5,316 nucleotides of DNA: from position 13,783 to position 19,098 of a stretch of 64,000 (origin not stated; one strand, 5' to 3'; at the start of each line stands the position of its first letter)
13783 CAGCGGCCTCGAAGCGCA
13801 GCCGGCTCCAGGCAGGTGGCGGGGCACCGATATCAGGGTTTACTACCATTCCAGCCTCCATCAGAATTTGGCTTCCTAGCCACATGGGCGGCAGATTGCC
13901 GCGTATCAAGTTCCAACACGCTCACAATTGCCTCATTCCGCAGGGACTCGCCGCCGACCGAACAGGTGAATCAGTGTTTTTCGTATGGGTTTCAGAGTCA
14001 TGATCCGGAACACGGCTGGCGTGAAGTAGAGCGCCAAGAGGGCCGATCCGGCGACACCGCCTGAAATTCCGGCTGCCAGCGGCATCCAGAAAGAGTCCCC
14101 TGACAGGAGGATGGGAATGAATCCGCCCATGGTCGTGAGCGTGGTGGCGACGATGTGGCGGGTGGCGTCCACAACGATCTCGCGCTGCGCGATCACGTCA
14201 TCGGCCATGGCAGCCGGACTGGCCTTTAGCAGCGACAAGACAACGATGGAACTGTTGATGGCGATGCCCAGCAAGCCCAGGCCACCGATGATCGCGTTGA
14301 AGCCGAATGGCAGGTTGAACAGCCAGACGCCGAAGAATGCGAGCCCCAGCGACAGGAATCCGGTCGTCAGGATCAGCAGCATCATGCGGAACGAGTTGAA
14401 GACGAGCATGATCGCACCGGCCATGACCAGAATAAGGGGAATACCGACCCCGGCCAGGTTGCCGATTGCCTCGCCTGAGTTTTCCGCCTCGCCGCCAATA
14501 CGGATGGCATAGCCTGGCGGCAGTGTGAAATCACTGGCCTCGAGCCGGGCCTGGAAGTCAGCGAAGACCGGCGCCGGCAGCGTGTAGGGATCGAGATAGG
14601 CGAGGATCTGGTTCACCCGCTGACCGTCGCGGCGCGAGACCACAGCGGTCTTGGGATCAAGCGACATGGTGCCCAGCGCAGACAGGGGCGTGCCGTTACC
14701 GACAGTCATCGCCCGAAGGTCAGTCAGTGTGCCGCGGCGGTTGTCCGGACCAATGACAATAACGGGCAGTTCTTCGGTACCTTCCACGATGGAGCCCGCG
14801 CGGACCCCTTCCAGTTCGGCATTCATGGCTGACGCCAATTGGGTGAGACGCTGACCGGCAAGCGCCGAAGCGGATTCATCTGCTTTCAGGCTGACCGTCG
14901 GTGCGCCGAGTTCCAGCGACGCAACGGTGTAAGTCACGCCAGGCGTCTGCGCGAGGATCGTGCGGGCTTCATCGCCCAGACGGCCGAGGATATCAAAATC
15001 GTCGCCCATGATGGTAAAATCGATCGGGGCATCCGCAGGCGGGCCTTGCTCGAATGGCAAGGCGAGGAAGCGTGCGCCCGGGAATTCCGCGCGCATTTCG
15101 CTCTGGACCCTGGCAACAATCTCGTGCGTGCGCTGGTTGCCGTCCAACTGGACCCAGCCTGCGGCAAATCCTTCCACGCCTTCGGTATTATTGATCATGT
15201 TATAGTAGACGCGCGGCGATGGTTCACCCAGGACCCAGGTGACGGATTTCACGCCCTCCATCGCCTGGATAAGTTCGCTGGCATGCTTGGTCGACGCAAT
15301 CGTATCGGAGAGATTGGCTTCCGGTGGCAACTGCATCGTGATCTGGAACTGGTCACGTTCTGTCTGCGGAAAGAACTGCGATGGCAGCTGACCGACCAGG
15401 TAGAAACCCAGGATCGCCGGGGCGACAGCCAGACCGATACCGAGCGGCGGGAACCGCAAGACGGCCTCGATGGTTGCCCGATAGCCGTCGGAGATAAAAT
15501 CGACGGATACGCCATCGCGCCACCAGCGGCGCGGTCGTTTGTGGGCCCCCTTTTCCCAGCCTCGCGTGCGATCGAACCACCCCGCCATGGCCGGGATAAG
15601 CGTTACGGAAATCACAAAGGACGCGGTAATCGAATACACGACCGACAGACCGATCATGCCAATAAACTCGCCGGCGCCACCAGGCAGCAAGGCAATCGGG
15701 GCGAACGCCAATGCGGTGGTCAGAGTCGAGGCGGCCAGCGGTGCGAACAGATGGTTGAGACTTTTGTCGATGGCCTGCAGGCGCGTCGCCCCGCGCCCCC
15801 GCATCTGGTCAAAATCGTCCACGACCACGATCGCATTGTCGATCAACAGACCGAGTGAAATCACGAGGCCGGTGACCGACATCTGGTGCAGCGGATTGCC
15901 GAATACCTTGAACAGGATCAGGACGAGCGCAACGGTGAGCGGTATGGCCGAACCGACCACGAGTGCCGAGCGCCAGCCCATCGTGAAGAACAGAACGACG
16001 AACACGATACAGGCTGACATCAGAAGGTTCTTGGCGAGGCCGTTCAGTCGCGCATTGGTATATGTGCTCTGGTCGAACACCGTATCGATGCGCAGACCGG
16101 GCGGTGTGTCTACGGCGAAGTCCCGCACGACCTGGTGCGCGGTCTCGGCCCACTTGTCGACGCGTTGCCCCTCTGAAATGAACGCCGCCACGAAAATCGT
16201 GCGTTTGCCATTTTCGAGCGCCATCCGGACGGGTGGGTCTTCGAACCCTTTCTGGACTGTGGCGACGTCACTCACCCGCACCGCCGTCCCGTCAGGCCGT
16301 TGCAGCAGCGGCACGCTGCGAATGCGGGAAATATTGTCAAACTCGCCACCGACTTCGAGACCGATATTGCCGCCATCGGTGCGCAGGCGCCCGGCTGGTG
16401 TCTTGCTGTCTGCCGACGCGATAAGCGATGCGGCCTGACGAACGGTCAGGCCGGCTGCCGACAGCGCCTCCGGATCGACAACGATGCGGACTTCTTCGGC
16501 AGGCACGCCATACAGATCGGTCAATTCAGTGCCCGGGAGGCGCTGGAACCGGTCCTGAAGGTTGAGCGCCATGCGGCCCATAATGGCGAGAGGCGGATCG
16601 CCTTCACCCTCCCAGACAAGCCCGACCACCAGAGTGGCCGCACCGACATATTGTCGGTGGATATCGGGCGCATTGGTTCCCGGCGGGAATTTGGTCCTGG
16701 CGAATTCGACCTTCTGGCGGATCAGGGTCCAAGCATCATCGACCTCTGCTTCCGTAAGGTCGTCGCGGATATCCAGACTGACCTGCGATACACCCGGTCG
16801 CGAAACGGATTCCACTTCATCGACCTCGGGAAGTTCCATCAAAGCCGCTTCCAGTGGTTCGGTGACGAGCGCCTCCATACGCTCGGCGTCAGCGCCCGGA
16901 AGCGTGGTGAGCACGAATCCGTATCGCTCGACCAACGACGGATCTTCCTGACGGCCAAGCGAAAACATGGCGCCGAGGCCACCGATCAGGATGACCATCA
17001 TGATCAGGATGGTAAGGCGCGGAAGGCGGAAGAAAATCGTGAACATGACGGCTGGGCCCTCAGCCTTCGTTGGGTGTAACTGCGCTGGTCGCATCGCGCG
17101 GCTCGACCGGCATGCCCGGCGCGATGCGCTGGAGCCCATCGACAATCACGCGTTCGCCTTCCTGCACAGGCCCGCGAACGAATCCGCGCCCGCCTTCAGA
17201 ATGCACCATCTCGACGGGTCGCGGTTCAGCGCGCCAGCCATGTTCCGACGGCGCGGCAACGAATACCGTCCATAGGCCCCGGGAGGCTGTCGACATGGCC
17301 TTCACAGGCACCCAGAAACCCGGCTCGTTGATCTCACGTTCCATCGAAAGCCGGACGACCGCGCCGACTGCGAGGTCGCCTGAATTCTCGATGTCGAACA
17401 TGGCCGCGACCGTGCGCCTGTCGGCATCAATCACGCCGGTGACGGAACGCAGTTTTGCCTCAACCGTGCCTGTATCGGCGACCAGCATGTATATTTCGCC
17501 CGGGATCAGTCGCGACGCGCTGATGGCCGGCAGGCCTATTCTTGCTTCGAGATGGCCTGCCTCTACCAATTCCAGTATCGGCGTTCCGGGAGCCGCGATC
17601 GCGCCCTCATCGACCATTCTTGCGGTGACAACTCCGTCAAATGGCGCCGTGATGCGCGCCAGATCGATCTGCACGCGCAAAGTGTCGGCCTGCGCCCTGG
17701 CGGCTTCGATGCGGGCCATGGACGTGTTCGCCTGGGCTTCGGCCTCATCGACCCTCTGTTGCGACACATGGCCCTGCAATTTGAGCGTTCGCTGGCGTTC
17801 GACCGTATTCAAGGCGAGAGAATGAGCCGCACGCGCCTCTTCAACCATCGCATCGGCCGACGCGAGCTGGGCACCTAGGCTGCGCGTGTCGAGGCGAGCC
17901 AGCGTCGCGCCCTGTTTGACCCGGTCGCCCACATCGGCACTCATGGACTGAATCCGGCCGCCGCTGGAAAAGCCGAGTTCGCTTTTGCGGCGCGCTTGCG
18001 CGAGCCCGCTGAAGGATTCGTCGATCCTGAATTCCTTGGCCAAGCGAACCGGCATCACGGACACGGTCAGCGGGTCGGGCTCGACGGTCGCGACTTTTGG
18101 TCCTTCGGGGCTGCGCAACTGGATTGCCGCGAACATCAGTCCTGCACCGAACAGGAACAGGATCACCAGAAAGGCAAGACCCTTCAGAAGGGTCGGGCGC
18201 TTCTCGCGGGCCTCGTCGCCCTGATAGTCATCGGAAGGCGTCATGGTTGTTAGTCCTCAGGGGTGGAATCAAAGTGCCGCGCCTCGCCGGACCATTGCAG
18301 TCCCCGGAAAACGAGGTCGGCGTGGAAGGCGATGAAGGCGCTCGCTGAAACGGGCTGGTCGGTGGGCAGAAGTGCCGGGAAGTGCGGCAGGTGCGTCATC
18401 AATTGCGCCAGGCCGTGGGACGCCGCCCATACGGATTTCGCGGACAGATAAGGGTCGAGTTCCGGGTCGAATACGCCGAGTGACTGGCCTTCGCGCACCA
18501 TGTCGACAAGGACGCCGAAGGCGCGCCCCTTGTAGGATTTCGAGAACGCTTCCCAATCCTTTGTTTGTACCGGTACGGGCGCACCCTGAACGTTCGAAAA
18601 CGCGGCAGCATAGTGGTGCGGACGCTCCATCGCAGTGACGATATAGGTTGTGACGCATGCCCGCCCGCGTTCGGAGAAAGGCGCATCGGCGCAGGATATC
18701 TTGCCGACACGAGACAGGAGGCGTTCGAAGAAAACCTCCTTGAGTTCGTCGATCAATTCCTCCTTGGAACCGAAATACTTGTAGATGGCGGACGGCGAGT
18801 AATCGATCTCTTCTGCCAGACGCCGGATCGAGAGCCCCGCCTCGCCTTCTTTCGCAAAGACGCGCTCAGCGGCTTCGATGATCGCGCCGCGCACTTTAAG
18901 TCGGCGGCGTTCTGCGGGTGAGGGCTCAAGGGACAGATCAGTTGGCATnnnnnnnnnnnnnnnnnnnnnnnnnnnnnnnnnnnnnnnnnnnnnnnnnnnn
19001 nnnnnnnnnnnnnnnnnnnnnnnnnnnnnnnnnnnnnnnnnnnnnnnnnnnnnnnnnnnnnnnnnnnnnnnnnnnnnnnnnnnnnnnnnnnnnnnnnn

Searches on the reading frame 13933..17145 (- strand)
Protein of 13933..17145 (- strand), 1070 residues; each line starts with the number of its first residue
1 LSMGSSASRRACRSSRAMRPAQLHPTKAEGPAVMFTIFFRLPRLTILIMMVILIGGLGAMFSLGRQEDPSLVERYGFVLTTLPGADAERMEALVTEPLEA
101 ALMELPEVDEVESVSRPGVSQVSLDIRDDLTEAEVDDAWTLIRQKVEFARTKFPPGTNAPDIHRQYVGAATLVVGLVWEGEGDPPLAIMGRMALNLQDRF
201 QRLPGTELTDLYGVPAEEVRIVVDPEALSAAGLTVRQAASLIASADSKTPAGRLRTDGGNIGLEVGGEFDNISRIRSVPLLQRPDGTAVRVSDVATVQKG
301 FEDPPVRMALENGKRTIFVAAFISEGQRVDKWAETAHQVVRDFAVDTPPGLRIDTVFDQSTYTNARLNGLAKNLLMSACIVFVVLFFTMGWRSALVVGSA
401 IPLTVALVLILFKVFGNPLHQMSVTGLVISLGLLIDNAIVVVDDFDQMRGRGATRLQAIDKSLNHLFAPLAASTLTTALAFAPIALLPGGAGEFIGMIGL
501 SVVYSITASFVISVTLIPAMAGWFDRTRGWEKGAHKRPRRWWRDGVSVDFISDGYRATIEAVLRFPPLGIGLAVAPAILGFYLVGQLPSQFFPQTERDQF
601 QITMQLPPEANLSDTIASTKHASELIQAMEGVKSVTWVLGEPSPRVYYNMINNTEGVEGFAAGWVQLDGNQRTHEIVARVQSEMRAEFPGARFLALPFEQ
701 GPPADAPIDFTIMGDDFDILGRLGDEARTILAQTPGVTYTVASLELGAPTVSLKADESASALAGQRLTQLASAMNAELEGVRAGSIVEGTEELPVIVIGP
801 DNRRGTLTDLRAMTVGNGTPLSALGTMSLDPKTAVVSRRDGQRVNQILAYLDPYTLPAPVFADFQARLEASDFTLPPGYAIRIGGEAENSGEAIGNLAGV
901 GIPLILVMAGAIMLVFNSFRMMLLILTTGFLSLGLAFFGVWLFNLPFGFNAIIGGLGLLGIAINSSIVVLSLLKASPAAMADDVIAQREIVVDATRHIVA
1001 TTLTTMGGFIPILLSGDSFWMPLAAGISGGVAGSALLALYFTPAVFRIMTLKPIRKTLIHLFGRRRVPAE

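Call 29: search_protein_families(library=pfam, proteins=[window:13933-17145:-], max_evalue=0.0001)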
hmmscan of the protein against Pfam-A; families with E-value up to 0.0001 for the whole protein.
window:13933-17145:- (1070 aa): 2 families
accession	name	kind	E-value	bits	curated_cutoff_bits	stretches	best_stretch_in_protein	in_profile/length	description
PF00873.25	ACR_tran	-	5.8e-129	431.9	28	1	34-1049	1-1020/1021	AcrB/AcrD/AcrF family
PF03176.21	MMPL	-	6.2e-11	42.2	20.5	1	329-544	99-321/333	MMPL family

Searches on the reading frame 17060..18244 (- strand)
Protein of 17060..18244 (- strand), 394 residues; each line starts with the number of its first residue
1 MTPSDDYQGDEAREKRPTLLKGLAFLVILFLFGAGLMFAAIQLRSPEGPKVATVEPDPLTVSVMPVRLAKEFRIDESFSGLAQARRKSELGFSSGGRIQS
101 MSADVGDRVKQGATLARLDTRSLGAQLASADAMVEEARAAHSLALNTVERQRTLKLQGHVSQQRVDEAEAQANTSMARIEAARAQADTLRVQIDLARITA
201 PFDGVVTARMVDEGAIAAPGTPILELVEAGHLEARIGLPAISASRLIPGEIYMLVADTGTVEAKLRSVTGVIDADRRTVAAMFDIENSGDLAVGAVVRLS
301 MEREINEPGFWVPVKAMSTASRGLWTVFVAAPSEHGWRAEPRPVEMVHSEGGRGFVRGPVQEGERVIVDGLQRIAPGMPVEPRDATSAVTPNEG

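Call 29: search_protein_families(library=pfam, proteins=[window:17060-18244:-], max_evalue=0.0001)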
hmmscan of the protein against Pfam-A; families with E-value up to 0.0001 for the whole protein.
window:17060-18244:- (394 aa): 2 families
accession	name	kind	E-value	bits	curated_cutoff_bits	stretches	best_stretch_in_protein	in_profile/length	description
PF13437.12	HlyD_3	-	8.6e-13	49.4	22.2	1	198-292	2-104/106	HlyD family secretion protein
PF16576.10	HlyD_D23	-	7.8e-10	38.8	30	1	85-289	17-205/214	Barrel-sandwich domain of CusB or HlyD membrane-fusion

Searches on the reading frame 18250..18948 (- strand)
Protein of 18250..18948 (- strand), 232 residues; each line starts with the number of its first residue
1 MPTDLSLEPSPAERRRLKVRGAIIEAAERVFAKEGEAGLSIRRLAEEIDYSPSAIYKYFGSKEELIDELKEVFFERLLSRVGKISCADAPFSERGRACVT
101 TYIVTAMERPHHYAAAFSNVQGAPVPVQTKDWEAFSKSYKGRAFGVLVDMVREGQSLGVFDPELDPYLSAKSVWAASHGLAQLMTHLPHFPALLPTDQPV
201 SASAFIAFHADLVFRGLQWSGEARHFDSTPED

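Call 29: search_protein_families(library=pfam, proteins=[window:18250-18948:-], max_evalue=0.0001)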
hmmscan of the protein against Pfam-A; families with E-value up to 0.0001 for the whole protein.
window:18250-18948:- (232 aa): 2 families
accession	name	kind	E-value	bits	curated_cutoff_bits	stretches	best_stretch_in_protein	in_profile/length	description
PF00440.29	TetR_N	-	1.1e-14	54.4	24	1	23-69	1-47/47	Bacterial regulatory proteins, tetR family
PF13305.11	TetR_C_33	-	2.9e-07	31.5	26.8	1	96-197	2-91/103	Tetracyclin repressor-like, C-terminal domain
